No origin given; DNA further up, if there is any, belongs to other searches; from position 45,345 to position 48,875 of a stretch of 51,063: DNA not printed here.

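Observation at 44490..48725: Two-gene operon: Cas4-like 4-Cys PD-(D/E)XK nuclease plus SWIM-SNF2 helicase beside a mobile-element border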

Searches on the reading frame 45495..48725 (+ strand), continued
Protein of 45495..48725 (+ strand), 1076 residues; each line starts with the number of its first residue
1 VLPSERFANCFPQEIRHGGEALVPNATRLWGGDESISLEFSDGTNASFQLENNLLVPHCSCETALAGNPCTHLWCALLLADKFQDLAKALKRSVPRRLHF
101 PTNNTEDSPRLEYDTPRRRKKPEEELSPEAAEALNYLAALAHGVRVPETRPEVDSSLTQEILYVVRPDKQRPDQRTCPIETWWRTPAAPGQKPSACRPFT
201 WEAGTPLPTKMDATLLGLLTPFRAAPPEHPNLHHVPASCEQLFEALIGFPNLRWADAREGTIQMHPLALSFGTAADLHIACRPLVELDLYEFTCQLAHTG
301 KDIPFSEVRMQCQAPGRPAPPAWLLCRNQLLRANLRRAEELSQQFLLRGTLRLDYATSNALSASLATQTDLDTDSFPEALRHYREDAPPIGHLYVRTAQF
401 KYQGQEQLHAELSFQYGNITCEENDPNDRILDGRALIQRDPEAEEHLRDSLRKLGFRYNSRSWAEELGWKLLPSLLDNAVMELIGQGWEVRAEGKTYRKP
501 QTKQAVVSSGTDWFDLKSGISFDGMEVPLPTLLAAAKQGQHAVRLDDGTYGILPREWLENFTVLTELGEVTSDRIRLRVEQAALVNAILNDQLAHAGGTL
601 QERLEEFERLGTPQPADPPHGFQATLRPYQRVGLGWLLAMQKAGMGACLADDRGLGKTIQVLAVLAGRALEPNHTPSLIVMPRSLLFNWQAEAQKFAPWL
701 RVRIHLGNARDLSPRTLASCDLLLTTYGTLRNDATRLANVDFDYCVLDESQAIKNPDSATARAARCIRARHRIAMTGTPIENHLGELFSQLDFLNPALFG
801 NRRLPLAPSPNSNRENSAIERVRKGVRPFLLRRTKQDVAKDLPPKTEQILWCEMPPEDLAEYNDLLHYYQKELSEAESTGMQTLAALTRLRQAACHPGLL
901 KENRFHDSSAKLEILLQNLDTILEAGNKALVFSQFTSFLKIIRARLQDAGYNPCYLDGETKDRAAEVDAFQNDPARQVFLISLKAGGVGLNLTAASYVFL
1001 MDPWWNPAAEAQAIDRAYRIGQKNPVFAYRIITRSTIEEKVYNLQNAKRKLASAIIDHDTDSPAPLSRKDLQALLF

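Call 93: predict_structure(alignment_id=A4)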
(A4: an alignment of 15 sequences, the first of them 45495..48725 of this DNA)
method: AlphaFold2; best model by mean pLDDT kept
length: 1076 residues; sequences in the alignment: 15
mean_pLDDT: 81.3   pTM: 0.50
mean pLDDT of the five models: 81.3, 80.1, 76.8, 76.6, 76.5
residues with pLDDT >= 90: 375; 70-90: 517; 50-70: 111; < 50: 73
segments of 3 or more residues with pLDDT < 50: 102-149, 807-815, 986-989, 1052-1063
pLDDT, mean of each block of 10 residues (from residue 1): 92 92 90 92 92 91 86 97 92 87 36 26 36 33 43 77 90 81 82 81 79 87 68 86 85 80 85 88 91 89 90 73 89 89 89 93 91 89 89 88 79 91 87 89 92 90 81 88 89 85 79 81 89 86 89 85 79 84 78 60 81 88 85 92 88 75 94 94 84 90 82 86 94 91 93 83 91 79 69 81 49 53 81 72 80 92 93 71 84 91 90 93 90 88 91 83 82 89 59 81 68 68 81 90 75 42 55 74
secondary structure, 60 per line:
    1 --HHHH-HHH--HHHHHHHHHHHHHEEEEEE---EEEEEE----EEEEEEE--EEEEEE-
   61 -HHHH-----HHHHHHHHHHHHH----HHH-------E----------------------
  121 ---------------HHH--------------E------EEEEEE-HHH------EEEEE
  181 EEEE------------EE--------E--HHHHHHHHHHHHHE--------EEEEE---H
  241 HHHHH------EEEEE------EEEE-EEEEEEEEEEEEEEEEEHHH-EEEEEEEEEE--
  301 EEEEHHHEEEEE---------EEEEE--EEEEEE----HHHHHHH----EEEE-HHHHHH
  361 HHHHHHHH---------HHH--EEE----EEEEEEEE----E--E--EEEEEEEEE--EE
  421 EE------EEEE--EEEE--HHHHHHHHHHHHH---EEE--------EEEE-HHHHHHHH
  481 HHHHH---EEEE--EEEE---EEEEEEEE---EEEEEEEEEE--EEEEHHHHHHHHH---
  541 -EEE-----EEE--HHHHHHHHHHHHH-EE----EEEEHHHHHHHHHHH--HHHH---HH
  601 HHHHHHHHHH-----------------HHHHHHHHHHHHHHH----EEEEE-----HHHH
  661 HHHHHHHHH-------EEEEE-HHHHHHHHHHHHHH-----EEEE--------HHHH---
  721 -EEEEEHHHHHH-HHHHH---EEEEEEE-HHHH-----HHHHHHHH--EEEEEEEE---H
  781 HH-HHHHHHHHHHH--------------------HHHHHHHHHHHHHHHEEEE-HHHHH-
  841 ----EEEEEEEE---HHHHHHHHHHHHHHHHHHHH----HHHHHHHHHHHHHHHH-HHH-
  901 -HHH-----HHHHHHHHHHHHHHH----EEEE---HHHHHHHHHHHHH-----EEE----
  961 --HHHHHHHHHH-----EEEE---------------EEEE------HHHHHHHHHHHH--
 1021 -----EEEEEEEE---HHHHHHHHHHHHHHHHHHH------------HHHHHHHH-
elements in order (helices of 4 or more, strands of 3 or more residues): H3-6 H13-25 E26-31 E35-40 E45-51 E54-59 H62-65 H71-83 E160-165 E176-184 H210-222 E232-236 H240-245 E252-256 E263-266 E268-284 E289-298 E301-304 E308-312 E322-326 E329-334 H339-345 E350-353 H355-368 E383-385 E390-397 E408-416 E419-422 E429-432 E435-438 H441-453 E457-459 E468-471 H473-485 E489-492 E495-498 E502-509 E513-522 E525-528 H529-537 E542-544 E550-552 H555-567 E575-578 H579-589 H592-595 H599-610 H628-642 E647-651 H657-669 E677-681 H683-696 E702-705 H714-717 E722-726 H727-732 H734-738 E742-748 H750-753 H759-766 E769-776 H784-794 H815-829 E830-833 H835-839 E845-852 H856-875 H880-895 H910-924 E929-932 H936-948 E954-956 H963-972 E978-981 E997-1000 H1007-1018 E1026-1033 H1037-1055 H1068-1075

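Call 95: fold_search(model_id=the predicted structure, library=pdb)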
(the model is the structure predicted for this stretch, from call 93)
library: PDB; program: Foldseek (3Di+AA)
matches with E <= 10: 1708; with E <= 0.001: 877
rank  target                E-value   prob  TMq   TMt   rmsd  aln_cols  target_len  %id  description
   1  7zke_E                3.3e-35  1.00  0.38  0.26   5.0       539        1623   31  Mot1:TBP:DNA - pre-hydrolysis state (released 2023-04-26)
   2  8qy7                  2.5e-34  1.00  0.36  0.43  35.8       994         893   21  Zorya anti-bacteriophage defense system ZorD apo form (released 2024-11-06)
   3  1z63_A                9.9e-33  1.00  0.22  0.47  21.6       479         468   36  Sulfolobus solfataricus SWI2/SNF2 ATPase core in complex with dsDNA (released 2005-05-17)
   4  9gd3_W                5.1e-32  1.00  0.36  0.44  28.9       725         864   22  Structure of a mononucleosome bound by one copy of Chd1 with the DBD on the exit-side DNA. (released 2024-09-18)
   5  9n6k_K                7.0e-32  1.00  0.35  0.37  29.2       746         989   23  2.88 A S.cerevisiae Chd1[L886G/L889G/L891G]-nucleosome 2:1 complex with DNA-binding domain (released 2025-06-11)
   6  9n6h_K                7.8e-32  1.00  0.34  0.45  28.8       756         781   22  2.54 A S.cerevisiae Chd1[L886G/L889G/L891G]-nucleosome 1:1 complex (released 2025-06-11)
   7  8atf_G                1.9e-31  1.00  0.35  0.79   4.2       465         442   32  Nucleosome-bound Ino80 ATPase (released 2022-12-14)
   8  9gd1_W                2.0e-31  1.00  0.35  0.43  30.2       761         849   23  Structure of Chd1 bound to a hexasome-nucleosome complex with a dyad-to-dyad distance of 103 bp. (released 2024-09-18)
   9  7z8s_E                2.9e-31  1.00  0.34  0.25   8.6       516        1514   31  Mot1:TBP:DNA - post hydrolysis state (released 2023-03-29)
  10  9n6k_L                5.2e-31  1.00  0.34  0.47  28.9       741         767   23  2.88 A S.cerevisiae Chd1[L886G/L889G/L891G]-nucleosome 2:1 complex with DNA-binding domain (released 2025-06-11)
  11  9jnz_K                6.5e-31  1.00  0.35  0.67   6.4       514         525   30  Structure of isw1-nucleosome complex in Apo state (released 2025-04-09)
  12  9jao_C                7.3e-31  1.00  0.37  0.62   6.5       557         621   28  The structure of SMARCAD1 bound to the hexasome in the presence of ADP-BeFx (released 2025-04-30)
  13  7zb5_E                7.3e-31  1.00  0.32  0.25   8.6       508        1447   32  Mot1(1-1836):TBP:DNA - post-hydrolysis complex dimer (released 2023-04-05)
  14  7zb5_H                1.2e-30  1.00  0.32  0.25   9.1       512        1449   31  Mot1(1-1836):TBP:DNA - post-hydrolysis complex dimer (released 2023-04-05)
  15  8v4y_W                1.3e-30  1.00  0.35  0.77   5.9       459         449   33  Cryo-EM structure of singly-bound SNF2h-nucleosome complex with SNF2h at inactive SHL2 (conformation 1) (released 2024-03-20)
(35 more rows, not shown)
